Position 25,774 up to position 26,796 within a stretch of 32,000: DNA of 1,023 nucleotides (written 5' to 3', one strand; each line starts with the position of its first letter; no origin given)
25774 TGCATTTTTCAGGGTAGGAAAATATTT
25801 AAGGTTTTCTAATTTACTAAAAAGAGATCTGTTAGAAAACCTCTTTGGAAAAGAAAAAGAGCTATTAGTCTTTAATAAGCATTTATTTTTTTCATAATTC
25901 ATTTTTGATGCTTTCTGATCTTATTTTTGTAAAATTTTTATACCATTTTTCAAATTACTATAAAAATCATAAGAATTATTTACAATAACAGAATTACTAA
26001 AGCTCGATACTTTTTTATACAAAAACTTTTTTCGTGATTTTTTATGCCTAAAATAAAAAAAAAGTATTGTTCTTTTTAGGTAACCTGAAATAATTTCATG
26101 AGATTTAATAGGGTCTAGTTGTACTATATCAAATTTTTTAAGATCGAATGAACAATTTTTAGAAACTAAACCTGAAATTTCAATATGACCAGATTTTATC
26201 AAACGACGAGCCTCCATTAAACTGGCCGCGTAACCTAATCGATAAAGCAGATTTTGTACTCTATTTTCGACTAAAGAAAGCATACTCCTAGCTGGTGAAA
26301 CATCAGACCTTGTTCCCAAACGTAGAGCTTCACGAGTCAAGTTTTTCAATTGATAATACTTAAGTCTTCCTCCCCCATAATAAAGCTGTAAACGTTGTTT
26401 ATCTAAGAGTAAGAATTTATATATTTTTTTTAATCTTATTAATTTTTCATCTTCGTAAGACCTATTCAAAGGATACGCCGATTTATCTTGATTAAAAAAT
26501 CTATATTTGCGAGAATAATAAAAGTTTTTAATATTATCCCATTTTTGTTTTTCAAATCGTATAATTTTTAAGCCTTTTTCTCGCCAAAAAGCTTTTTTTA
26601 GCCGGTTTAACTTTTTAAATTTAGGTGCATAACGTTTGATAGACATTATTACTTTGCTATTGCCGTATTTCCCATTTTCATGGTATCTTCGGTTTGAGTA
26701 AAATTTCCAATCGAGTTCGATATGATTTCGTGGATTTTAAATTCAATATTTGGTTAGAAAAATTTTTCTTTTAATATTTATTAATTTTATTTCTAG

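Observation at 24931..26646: rps4 is spread over two in-frame ORFs separated by a single TAA codon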

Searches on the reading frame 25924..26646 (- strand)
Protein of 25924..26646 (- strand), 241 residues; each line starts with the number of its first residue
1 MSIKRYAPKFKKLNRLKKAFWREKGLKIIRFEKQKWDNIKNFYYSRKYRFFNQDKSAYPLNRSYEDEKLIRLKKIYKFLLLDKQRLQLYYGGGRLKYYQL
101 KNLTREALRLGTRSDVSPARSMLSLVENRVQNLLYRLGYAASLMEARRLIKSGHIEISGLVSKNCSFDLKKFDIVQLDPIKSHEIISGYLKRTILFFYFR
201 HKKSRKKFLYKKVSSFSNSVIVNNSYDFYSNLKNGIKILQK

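Call 8: search_protein_families(library=pfam, proteins=[window:25924-26646:-], max_evalue=10)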
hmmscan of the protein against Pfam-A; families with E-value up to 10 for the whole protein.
window:25924-26646:- (241 aa): 2 families
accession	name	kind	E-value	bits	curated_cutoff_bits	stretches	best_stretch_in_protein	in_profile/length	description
PF01479.30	S4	-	5.7e-07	29.6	22.8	1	129-175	2-48/48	S4 domain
PF16714.10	TyrRSs_C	-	0.093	13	30.6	1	125-167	17-60/120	Tyrosyl-tRNA synthetase C-terminal domain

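Call 9: search_protein_families(library=ncbifam, proteins=[window:25924-26646:-], max_evalue=10)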
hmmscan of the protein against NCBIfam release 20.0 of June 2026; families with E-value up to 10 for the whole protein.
window:25924-26646:- (241 aa): 5 families
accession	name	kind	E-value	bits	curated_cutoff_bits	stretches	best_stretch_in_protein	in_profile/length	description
TIGR01017.1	rpsD_bact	equivalog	6.3e-15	55.4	177.2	1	76-179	45-141/200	30S ribosomal protein S4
NF003717.0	PRK05327.1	equivalog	2.6e-14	53.6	116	1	73-181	44-145/202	30S ribosomal protein S4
NF003312.0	PRK04313.1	equivalog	8.5e-07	28.5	214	2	137-182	48-93/238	30S ribosomal protein S4e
TIGR01018.1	uS4_arch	equivalog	2.9e-06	27.3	82.25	1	125-167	101-143/162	30S ribosomal protein S4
NF003139.0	PRK04051.1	equivalog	3.3e-06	27.1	138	1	124-164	99-139/179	30S ribosomal protein S4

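Call 12: search_solved_structures(query=window:25924-26646:-, max_evalue=0.01, show_alignments=2)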
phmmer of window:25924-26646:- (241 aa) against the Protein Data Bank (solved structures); distinct sequences matched with E-value up to 0.01: 55.
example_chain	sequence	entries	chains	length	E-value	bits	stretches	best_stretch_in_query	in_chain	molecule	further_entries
1i94_D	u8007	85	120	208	2.1e-09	40.4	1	64-170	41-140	30S RIBOSOMAL PROTEIN S4 | RIBOSOMAL PROTEIN S4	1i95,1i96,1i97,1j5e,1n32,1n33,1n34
10px_1d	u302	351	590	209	2.2e-09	40.3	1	64-170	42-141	30S ribosomal protein S4 | Ribosomal protein S4 | 16S Ribosomal protein S4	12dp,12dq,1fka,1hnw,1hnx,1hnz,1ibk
1fjg_D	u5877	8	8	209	2.2e-09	40.3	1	64-170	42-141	30S RIBOSOMAL PROTEIN S4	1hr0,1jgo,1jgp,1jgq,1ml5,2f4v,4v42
4v4v_AD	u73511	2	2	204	6.4e-08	35.5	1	76-177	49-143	30S ribosomal subunit protein S4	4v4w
9guw_E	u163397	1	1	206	6.5e-08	35.5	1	76-177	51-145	Small ribosomal subunit protein uS4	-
10fz_D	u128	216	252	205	6.5e-08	35.5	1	76-177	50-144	Small ribosomal subunit protein uS4 | 30S RIBOSOMAL PROTEIN S4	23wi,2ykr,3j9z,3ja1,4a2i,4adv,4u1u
11bq_D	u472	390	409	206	6.5e-08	35.5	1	76-177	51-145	Small ribosomal subunit protein uS4 | 30S ribosomal protein S4 | Ribosomal protein S4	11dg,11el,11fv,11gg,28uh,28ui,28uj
6vwm_c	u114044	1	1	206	7e-08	35.4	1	76-177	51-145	30S ribosomal protein S4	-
9h90_d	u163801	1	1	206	1.6e-07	34.2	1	76-177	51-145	30S ribosomal protein S4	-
4v61_AD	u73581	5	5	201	2.7e-07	33.5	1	74-187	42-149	Ribosomal Protein S4 | 30S ribosomal protein S4, chloroplastic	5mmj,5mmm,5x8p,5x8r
6eri_BD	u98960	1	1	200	3e-07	33.3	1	74-187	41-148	30S ribosomal protein S4, chloroplastic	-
9t0z_D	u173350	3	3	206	3.4e-07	33.2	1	99-178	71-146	Small ribosomal subunit protein uS4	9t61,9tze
6tqo_C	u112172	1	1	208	4.6e-07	32.7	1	76-177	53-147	30S ribosomal protein S4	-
5v93_d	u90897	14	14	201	6e-07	32.4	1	75-177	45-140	30S ribosomal protein S4 | Small ribosomal subunit protein uS4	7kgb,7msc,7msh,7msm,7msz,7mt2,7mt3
9hig_D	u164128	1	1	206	1.5e-06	31.1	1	76-175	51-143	Small ribosomal subunit protein uS4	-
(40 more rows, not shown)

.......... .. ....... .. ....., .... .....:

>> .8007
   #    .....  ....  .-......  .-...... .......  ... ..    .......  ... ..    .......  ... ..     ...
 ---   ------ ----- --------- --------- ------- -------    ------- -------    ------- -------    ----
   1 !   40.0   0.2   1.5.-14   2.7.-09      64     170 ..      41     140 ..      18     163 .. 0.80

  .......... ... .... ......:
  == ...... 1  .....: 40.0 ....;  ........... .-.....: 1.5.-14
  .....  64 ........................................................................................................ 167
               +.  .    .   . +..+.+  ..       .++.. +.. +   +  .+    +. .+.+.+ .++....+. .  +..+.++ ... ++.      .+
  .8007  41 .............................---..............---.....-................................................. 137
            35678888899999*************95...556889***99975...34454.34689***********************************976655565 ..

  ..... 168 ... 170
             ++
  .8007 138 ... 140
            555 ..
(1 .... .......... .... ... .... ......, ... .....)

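Call 30: find_homologous_proteins(query=window:25924-26646:-, max_evalue=0.001)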
Query window:25924-26646:- (241 aa): 23 proteins with E <= 0.001 among 387 candidates.
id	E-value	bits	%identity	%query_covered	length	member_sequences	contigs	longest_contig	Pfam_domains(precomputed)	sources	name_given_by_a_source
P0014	2.5e-146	503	97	100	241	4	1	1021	PF01479.31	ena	-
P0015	2.3e-110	385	74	100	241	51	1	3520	PF01479.31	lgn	-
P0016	4.1e-107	375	73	100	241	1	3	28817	PF01479.31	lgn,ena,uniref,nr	uniref:Ribosomal protein S4 n=1 Tax=Nannochloropsis oculata TaxID=43925 RepID=T1R894_9STRA|nr:riboso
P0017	9.5e-106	370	70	100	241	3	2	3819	PF01479.31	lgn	-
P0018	1.1e-103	364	70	100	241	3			PF01479.31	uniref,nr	uniref:30S ribosomal protein S4 n=1 Tax=Nannochloropsis oceanica TaxID=145522 RepID=A0A023PL27_9STRA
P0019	2.4e-99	349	68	100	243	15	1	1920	PF01479.31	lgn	-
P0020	1.8e-90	320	60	98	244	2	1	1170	-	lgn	-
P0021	6.0e-90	319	62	99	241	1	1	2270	PF01479.31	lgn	-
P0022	4.5e-87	309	61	97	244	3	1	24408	PF01479.31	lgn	-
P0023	5.9e-86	306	59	98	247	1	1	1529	-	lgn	-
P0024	5.1e-85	303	58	98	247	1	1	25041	-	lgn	-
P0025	1.6e-83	298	58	100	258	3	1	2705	PF01479.31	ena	-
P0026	2.0e-83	297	59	97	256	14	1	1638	-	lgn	-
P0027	3.3e-80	287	57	100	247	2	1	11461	-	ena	-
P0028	1.3e-72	262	51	100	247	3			-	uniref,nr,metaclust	uniref:30S ribosomal protein S4 n=1 Tax=Monodopsis sp. MarTras21 TaxID=1745953 RepID=A0A140F2W8_9STR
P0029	3.2e-69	251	63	75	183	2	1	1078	PF01479.31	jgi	jgi:ribosomal protein S4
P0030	1.0e-54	203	48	90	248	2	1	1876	PF01479.31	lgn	-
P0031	1.2e-52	197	44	97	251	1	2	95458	PF01479.31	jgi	jgi:ribosomal protein S4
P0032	4.3e-52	195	48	92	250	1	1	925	PF01479.31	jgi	jgi:ribosomal protein S4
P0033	1.2e-49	187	41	98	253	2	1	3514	PF01479.31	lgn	-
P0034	7.6e-49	184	42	96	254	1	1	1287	PF01479.31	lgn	-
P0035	3.8e-46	175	43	87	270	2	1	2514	PF01479.31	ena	-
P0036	3.5e-44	169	42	83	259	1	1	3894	PF01479.31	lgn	-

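Call 41: find_homologous_proteins(query=A2, max_evalue=1)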
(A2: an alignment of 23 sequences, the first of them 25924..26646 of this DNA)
Query A2 (23 sequences) (241 aa, profile of the alignment): 45 proteins with E <= 1 among 4434 candidates.
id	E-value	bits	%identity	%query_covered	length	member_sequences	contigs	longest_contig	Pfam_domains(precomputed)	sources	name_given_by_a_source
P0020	5.2e-119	414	60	98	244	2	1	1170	-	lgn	-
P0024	1.3e-118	413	58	98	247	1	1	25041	-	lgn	-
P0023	1.3e-118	413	59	98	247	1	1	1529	-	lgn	-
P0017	7.0e-118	410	70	100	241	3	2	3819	PF01479.31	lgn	-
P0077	1.7e-117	409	58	98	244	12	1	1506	PF01479.31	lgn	-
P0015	3.1e-117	408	74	100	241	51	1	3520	PF01479.31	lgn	-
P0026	4.3e-117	408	59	97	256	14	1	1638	-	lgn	-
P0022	4.5e-117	408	61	97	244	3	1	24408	PF01479.31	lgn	-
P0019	5.8e-117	407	68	100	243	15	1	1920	PF01479.31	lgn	-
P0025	2.0e-115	402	58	100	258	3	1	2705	PF01479.31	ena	-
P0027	1.7e-114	399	57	100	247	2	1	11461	-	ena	-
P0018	5.0e-114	398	70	100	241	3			PF01479.31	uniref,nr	uniref:30S ribosomal protein S4 n=1 Tax=Nannochloropsis oceanica TaxID=145522 RepID=A0A023PL27_9STRA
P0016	6.8e-114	397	73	100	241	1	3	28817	PF01479.31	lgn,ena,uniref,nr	uniref:Ribosomal protein S4 n=1 Tax=Nannochloropsis oculata TaxID=43925 RepID=T1R894_9STRA|nr:riboso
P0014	1.6e-110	386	97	100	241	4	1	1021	PF01479.31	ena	-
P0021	3.4e-110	385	62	99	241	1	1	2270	PF01479.31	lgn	-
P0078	3.8e-104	365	55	100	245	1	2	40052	PF01479.31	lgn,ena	-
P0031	3.5e-100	352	44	97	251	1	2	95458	PF01479.31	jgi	jgi:ribosomal protein S4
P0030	1.9e-99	350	48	90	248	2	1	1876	PF01479.31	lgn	-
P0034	1.0e-98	348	42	96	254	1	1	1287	PF01479.31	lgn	-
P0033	1.5e-98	347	41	98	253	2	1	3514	PF01479.31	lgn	-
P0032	4.4e-98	346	48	92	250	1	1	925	PF01479.31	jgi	jgi:ribosomal protein S4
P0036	1.1e-97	344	42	83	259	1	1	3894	PF01479.31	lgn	-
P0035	7.5e-97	342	43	87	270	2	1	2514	PF01479.31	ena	-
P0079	2.6e-95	337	41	98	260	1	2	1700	PF01479.31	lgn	-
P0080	4.3e-95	336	50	100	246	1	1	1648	PF01479.31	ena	-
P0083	5.8e-88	312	39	100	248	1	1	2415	PF01479.31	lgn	-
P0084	8.9e-88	312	51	96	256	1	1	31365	PF01479.31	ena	-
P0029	1.5e-87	311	63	75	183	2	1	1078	PF01479.31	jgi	jgi:ribosomal protein S4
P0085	4.6e-85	303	42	98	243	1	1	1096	PF01479.31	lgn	-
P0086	4.7e-84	300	46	85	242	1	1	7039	PF01479.31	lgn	-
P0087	5.3e-84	299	49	87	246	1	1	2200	PF01479.31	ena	-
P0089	1.0e-74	269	40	98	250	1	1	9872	-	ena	-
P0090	3.9e-74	267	39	97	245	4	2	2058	PF01479.31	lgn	-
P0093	1.1e-70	256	42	85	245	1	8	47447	PF01479.31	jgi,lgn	jgi:ribosomal protein S4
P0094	3.0e-68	248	40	85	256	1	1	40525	PF01479.31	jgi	jgi:ribosomal protein S4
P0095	9.9e-68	246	40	85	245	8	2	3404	PF01479.31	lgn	-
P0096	4.0e-65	238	40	85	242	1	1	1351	PF01479.31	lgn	-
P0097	1.9e-11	62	26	74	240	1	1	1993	PF01479.31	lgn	-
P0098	1.4e-1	30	29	24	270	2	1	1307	PF01479.31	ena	-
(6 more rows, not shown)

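Call 51: find_encoding_contigs(protein=P0031, flank=2500, max_places=1)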
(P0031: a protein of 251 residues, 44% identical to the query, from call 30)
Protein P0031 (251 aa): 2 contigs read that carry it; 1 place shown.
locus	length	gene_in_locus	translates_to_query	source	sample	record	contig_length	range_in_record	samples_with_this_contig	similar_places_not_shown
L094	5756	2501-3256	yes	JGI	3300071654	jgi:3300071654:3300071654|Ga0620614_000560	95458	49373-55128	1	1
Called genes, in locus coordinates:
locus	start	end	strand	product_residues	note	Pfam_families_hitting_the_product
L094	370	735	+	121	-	-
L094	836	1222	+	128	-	PF00410:Ribosomal_S8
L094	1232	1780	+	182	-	PF00347:Ribosomal_L6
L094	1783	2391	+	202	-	PF00318:Ribosomal_S2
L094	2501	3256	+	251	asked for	PF01479:S4 (weak)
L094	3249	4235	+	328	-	-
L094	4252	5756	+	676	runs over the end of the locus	PF00662:Proton_antipo_N, PF00361:Proton_antipo_M, PF06455:NADH5_C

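Call 52: find_encoding_contigs(protein=P0093, flank=2500, max_places=1)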
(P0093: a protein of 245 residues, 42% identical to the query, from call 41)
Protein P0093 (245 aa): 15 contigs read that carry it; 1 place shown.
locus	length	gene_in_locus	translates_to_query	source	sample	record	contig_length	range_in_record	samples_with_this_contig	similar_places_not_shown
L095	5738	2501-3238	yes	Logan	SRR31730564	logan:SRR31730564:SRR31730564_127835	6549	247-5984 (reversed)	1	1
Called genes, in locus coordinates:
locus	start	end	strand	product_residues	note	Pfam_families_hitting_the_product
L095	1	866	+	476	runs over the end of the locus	?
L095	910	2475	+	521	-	PF02874:ATP-synt_ab_N, PF00006:ATP-synt_ab, PF00306:ATP-synt_ab_C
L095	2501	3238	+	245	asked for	PF01479:S4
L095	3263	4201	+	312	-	-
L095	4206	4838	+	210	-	-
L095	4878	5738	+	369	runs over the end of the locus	?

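Call 53: find_encoding_contigs(protein=P0094, flank=2500, max_places=1)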
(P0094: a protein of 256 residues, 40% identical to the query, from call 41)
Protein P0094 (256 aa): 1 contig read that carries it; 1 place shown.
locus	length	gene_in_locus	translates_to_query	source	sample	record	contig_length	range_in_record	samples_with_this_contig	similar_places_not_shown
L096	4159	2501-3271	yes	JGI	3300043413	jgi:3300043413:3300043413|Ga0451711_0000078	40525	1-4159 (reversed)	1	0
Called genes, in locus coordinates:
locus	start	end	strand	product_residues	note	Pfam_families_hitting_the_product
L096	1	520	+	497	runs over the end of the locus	PF00115:COX1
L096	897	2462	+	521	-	PF02874:ATP-synt_ab_N, PF00006:ATP-synt_ab, PF00306:ATP-synt_ab_C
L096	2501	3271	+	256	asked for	PF01479:S4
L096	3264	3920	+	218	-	-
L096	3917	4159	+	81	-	?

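Call 54: find_encoding_contigs(protein=P0089, flank=2500, max_places=1)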
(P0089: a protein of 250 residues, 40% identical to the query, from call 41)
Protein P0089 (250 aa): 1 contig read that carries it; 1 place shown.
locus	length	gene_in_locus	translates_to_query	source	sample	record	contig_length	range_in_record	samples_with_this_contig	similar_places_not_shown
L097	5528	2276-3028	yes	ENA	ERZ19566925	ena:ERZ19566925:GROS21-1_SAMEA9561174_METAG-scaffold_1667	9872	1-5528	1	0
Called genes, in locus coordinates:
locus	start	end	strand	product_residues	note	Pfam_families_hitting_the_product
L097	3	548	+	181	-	?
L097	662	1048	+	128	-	PF00410:Ribosomal_S8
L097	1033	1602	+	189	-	PF00347:Ribosomal_L6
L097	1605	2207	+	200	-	PF00318:Ribosomal_S2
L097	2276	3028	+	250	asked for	-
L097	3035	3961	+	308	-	-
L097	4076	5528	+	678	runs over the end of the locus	PF00662:Proton_antipo_N, PF00361:Proton_antipo_M, PF06455:NADH5_C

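Call 60: find_encoding_contigs(protein=P0097, flank=3000, max_places=3)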
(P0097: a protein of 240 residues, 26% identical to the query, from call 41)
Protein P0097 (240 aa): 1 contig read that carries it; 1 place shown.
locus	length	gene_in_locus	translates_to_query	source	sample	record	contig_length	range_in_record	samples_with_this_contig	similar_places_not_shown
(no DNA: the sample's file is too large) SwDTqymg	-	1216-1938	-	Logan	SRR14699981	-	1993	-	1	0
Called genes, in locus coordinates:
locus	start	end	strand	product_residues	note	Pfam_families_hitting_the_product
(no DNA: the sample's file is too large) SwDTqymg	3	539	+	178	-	?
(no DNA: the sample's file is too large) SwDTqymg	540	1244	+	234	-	PF00318:Ribosomal_S2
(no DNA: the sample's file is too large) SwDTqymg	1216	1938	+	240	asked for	PF01479:S4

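Call 100: predict_structure(alignment_id=A7)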
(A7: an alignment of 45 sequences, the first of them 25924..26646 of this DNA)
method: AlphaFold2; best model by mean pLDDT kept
length: 241 residues; sequences in the alignment: 45
mean_pLDDT: 69.4   pTM: 0.45
mean pLDDT of the five models: 69.4, 68.2, 67.6, 62.1, 59.2
residues with pLDDT >= 90: 29; 70-90: 105; 50-70: 49; < 50: 58
segments of 3 or more residues with pLDDT < 50: 1-3, 27-37, 39-50, 52-55, 57-61, 66-81
pLDDT, mean of each block of 10 residues (from residue 1): 55 59 50 44 45 48 46 40 54 65 88 82 86 87 87 90 88 87 80 67 71 72 79 93 85
secondary structure, 60 per line:
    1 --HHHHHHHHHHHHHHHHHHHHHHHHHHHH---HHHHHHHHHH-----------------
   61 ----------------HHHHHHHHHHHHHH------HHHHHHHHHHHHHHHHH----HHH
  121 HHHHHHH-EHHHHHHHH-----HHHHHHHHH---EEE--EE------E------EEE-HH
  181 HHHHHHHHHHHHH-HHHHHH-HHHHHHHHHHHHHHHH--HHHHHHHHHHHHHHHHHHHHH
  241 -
elements in order: H3-30 H34-43 H77-90 H97-113 H118-127 H130-137 H143-151 E155-157 E175-177 H179-193 H195-200 H202-217 H220-240

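Call 102: fold_search(model_id=the predicted structure, library=pdb)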
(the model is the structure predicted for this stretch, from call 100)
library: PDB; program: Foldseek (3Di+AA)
matches with E <= 10: 310; with E <= 0.001: 60
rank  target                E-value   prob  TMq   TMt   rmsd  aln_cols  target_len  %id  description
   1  4v5z_Ad               1.1e-07  1.00  0.36  0.76   3.3       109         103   29  Structure of a mammalian 80S ribosome obtained by docking homology models of the RNA and proteins into an 8.7 A cryo- (released 2014-07-09)
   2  9tvu_d                1.9e-07  1.00  0.39  0.37   6.5       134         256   24  Structure of the Chlamydomonas reinhardtii chlororibosome (released 2026-02-18)
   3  1hnw_D                3.7e-07  1.00  0.39  0.45   8.1       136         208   29  STRUCTURE OF THE THERMUS THERMOPHILUS 30S RIBOSOMAL SUBUNIT IN COMPLEX WITH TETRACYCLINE (released 2001-02-21)
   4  9ztl_D                9.4e-07  1.00  0.39  0.47   3.2       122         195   25  Single Particle Cryo EM Analysis of a Ribosome Nascent Globin Complex (released 2026-04-01)
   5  1fjg_D                9.4e-07  1.00  0.39  0.45   8.1       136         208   29  STRUCTURE OF THE THERMUS THERMOPHILUS 30S RIBOSOMAL SUBUNIT IN COMPLEX WITH THE ANTIBIOTICS STREPTOMYCIN, SPECTINOMYCI (released 2000-09-25)
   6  4v47_BD               1.2e-06  1.00  0.39  0.45   3.9       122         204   26  Real space refined coordinates of the 30S and 50S subunits fitted into the low resolution cryo-EM map of the EF-G.GTP (released 2014-07-09)
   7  7nhk_e                1.5e-06  1.00  0.40  0.48   3.1       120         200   24  LsaA, an antibiotic resistance ABCF, in complex with 70S ribosome from Enterococcus faecalis (released 2021-05-05)
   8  4v5k_AD               2.1e-06  1.00  0.40  0.45   8.1       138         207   28  Structure of cytotoxic domain of colicin E3 bound to the 70S ribosome (released 2014-07-09)
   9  6vwl_c                2.8e-06  1.00  0.38  0.56   3.1       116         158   26  70S ribosome bound to HIV frameshifting stem-loop (FSS) and P/E tRNA (rotated conformation) (released 2020-06-03)
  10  1qd7_C                3.0e-06  1.00  0.38  0.55   3.4       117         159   26  PARTIAL MODEL FOR 30S RIBOSOMAL SUBUNIT (released 1999-08-31)
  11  9h90_d                3.2e-06  1.00  0.38  0.44   3.1       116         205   28  Cryo-EM structure of the Vibrio natrigens 30S ribosomal subunit in complex with spectinomycin. (released 2025-05-21)
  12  9guw_E                3.8e-06  1.00  0.39  0.46   5.9       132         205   24  30S-TEC (TEC in expressome position) Inactive state 2 (released 2024-11-20)
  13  5e7k_3E               3.8e-06  1.00  0.39  0.45   8.1       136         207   29  Structure of T. thermophilus 70S ribosome complex with mRNA and cognate tRNALys in the A-site (released 2016-01-27)
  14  6v39_d                4.8e-06  1.00  0.39  0.45   3.4       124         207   25  Cryo-EM structure of the Acinetobacter baumannii Ribosome: 70S with P-site tRNA (released 2020-02-05)
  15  9i5v_l                4.8e-06  1.00  0.39  0.46   5.5       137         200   26  70S P. gingivalis ribosome erm-delta-porN strain (released 2025-08-20)
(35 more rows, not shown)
